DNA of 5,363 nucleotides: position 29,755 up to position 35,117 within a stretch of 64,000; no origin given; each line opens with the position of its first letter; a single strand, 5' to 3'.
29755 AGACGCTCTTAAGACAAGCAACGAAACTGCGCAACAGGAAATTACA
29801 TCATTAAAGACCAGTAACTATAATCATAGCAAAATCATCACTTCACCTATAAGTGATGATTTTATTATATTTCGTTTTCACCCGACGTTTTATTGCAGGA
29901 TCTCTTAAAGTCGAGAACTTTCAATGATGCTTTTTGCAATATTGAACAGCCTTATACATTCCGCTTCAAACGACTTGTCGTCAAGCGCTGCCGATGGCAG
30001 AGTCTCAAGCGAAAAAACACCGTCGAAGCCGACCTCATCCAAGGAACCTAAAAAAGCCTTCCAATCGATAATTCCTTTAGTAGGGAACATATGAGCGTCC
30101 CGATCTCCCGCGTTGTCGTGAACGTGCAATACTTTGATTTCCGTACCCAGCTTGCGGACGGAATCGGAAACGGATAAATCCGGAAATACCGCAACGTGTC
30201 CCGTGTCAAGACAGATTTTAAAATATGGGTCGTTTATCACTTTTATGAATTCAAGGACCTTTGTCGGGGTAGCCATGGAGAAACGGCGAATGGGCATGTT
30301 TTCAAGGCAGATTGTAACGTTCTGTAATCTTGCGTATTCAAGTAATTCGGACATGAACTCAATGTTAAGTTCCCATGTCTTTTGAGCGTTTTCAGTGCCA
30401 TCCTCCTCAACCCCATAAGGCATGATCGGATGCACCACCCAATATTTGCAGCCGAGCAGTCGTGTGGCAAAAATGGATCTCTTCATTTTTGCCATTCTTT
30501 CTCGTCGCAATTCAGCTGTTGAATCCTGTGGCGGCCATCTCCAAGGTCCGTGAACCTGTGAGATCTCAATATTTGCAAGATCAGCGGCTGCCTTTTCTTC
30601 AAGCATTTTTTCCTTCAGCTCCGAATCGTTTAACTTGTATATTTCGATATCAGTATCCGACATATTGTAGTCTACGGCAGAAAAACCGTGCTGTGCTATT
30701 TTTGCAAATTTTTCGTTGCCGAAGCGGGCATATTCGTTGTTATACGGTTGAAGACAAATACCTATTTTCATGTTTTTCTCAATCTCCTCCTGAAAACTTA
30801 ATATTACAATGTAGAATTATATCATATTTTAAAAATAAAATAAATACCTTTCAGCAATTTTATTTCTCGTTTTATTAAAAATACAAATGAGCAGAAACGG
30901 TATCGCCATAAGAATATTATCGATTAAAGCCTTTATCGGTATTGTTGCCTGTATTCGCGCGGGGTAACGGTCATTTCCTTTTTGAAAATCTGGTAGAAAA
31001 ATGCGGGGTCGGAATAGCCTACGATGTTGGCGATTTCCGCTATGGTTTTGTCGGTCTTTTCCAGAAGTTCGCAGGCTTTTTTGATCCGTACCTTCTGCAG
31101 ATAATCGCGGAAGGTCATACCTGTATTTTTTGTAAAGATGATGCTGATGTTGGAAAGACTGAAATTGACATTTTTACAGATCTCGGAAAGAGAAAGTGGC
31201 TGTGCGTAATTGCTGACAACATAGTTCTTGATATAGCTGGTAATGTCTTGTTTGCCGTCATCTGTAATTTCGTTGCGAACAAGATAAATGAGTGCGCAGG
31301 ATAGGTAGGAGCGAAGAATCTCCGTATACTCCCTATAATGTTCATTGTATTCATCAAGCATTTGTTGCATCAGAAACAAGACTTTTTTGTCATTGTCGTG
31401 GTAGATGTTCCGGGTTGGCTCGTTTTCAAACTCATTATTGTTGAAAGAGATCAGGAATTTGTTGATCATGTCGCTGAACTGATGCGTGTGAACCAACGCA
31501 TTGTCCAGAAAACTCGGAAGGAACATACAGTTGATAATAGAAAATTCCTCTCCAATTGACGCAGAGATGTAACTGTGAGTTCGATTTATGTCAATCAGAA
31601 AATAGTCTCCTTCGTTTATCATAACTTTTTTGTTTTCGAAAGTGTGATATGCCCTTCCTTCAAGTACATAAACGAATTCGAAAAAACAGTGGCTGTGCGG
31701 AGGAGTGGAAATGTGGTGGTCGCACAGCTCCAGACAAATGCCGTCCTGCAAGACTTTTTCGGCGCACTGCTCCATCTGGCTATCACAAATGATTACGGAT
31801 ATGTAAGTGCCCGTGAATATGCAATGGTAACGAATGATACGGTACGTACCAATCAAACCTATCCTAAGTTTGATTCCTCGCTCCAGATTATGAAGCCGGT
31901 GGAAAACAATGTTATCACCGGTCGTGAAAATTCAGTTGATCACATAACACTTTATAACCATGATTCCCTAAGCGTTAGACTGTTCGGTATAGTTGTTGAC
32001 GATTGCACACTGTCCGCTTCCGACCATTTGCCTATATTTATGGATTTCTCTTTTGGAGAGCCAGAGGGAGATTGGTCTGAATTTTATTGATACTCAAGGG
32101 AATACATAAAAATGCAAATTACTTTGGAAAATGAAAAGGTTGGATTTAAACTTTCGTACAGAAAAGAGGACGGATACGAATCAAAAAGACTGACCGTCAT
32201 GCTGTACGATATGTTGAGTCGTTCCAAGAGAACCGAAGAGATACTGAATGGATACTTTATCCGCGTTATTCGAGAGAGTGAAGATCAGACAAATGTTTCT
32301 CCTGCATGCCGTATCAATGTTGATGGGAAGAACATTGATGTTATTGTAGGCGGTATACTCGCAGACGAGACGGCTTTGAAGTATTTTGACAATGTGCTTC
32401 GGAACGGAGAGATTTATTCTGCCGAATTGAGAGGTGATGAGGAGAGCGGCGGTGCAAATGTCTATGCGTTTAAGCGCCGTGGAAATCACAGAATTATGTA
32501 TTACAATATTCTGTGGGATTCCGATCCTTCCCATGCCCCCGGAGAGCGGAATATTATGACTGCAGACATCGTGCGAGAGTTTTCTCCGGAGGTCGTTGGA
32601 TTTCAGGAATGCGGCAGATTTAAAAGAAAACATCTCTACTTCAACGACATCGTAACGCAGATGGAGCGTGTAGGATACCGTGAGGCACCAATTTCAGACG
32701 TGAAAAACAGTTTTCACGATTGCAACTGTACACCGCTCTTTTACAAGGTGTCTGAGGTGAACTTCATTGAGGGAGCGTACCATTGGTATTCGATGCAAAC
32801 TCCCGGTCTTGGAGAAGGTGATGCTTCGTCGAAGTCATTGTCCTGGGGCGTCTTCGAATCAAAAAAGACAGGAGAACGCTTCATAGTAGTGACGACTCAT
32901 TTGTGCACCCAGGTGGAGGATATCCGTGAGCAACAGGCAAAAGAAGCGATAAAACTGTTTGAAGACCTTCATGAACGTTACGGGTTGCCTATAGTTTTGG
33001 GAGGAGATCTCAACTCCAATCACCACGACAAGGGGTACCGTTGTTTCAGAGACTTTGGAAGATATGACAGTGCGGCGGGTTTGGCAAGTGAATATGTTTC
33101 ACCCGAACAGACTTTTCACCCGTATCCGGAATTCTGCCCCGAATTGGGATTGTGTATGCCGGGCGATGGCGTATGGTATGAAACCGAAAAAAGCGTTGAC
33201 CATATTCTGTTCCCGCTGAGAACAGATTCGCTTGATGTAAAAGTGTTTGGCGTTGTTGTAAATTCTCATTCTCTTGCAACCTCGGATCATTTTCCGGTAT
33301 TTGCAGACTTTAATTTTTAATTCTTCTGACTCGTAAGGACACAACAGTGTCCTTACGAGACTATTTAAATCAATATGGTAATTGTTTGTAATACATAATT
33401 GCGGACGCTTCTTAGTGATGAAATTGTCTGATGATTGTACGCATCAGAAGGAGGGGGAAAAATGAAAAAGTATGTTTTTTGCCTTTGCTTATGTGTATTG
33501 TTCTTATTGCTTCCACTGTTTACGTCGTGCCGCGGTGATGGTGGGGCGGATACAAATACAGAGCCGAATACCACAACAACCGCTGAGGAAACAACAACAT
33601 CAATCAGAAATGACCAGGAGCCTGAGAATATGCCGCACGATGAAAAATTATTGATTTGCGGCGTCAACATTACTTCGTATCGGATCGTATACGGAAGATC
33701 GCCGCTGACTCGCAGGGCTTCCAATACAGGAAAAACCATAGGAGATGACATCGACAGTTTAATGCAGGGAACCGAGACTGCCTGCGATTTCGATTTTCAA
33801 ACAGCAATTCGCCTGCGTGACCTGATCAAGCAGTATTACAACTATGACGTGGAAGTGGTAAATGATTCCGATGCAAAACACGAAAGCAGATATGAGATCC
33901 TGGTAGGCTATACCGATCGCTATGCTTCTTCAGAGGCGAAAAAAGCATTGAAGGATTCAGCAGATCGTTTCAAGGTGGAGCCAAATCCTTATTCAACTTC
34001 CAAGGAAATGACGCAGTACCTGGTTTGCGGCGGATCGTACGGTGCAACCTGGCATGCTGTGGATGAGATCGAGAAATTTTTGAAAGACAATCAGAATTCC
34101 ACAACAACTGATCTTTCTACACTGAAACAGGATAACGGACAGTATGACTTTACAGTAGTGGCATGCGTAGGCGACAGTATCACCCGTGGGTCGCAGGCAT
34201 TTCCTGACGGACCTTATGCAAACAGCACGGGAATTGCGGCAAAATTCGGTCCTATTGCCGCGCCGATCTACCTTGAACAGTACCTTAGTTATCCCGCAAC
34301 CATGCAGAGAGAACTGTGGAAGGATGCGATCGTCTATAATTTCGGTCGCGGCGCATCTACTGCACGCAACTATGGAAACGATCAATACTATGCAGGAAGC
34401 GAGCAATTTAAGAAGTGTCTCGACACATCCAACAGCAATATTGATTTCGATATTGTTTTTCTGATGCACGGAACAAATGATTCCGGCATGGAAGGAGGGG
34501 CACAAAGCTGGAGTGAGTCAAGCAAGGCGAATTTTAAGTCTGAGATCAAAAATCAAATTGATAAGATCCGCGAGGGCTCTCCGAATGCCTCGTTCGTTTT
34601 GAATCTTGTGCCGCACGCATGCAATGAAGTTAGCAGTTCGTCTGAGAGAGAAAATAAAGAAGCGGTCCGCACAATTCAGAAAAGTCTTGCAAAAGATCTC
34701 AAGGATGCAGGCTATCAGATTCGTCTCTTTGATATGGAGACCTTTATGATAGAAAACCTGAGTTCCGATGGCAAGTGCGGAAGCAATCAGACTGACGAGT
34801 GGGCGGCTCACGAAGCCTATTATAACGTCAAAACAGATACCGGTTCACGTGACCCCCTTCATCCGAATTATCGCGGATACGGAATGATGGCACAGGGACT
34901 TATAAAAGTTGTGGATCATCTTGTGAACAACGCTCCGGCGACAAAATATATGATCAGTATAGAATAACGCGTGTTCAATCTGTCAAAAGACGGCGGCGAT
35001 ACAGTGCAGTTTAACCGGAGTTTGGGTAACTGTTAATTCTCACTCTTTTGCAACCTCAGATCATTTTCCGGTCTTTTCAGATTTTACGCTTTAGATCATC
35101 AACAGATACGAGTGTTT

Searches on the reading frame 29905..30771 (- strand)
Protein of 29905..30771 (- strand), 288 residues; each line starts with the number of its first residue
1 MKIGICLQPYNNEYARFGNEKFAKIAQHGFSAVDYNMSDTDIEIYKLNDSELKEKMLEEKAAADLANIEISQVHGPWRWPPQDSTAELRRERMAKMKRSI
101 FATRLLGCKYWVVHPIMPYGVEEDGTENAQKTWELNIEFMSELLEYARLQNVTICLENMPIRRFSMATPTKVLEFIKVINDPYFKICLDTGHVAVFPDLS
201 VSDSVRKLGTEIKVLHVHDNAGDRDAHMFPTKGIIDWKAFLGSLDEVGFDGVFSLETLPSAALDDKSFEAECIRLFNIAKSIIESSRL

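Call 10: search_protein_families(library=pfam, proteins=[window:29905-30771:-], max_evalue=0.001)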
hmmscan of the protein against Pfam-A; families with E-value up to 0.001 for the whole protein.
window:29905-30771:- (288 aa): 1 family
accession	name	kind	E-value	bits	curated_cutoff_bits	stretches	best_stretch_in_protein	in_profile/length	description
PF01261.30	AP_endonuc_2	-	1.3e-36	127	31.1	1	22-258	1-230/249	Xylose isomerase-like TIM barrel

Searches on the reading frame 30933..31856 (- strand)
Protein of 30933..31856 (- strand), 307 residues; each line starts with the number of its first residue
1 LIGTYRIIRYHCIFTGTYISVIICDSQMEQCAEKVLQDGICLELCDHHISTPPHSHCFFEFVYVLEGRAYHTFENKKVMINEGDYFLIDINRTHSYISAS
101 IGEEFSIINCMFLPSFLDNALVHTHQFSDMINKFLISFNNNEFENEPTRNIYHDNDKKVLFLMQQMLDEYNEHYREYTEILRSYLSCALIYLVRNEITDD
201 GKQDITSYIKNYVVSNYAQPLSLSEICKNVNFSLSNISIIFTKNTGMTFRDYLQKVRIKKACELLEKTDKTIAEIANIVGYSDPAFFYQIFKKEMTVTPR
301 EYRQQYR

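Call 10: search_protein_families(library=pfam, proteins=[window:30933-31856:-], max_evalue=0.001)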
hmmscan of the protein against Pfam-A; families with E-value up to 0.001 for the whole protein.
window:30933-31856:- (307 aa): 4 families
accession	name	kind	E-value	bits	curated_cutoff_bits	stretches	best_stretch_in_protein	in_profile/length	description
PF12833.13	HTH_18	-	1.2e-20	74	33.6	1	227-305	2-80/80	Helix-turn-helix domain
PF00165.29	HTH_AraC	-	8.5e-17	61.3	26.6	2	265-304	1-42/42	Bacterial regulatory helix-turn-helix proteins, AraC family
PF02311.25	AraC_binding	-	1.3e-10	41.6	21.1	1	40-121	5-85/135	AraC-like ligand binding domain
PF07883.17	Cupin_2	-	1.7e-08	34.5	27.2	1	50-100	10-60/70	Cupin domain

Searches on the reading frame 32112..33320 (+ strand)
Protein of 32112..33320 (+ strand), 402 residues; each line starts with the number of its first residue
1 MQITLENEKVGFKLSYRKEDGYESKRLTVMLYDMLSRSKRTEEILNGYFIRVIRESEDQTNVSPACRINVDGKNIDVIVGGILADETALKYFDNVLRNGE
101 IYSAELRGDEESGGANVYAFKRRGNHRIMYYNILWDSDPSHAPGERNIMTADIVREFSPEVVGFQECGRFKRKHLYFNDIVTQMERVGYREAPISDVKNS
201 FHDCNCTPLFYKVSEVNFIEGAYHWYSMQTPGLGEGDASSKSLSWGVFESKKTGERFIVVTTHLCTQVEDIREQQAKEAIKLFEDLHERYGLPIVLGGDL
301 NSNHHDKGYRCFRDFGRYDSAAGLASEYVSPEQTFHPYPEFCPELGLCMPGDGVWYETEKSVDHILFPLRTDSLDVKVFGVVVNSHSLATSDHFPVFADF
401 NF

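Call 10: search_protein_families(library=pfam, proteins=[window:32112-33320:+], max_evalue=0.001)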
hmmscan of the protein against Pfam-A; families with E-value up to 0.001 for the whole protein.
window:32112-33320:+ (402 aa): 1 family
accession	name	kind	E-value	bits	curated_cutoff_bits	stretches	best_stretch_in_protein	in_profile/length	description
PF03372.29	Exo_endo_phos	-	3e-07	30.9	24.5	1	129-393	1-225/225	Endonuclease/Exonuclease/phosphatase family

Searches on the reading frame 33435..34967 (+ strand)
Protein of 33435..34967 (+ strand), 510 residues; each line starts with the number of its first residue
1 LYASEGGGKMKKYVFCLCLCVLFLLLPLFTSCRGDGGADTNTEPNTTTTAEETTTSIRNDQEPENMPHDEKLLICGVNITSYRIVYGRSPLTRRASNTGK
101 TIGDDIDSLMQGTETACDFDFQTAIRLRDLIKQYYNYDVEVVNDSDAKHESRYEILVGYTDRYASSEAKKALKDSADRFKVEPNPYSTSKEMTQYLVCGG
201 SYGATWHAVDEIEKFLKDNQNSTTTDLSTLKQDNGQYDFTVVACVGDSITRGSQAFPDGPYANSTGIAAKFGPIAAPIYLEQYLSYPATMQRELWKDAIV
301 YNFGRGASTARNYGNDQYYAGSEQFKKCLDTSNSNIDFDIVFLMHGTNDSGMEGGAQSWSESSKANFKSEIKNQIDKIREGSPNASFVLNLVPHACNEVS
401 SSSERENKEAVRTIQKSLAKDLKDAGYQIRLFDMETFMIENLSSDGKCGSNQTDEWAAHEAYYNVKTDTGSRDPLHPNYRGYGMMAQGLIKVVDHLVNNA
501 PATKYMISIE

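Call 10: search_protein_families(library=pfam, proteins=[window:33435-34967:+], max_evalue=0.001)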
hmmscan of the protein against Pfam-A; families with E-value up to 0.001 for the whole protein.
window:33435-34967:+ (510 aa): 2 families
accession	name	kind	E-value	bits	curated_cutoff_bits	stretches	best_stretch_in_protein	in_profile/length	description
PF00657.28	Lipase_GDSL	-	9.1e-16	59.1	23.6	1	242-487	1-206/208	GDSL-like Lipase/Acylhydrolase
PF13472.12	Lipase_GDSL_2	-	6.9e-13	49.9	32.9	1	244-482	1-176/178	GDSL-like Lipase/Acylhydrolase family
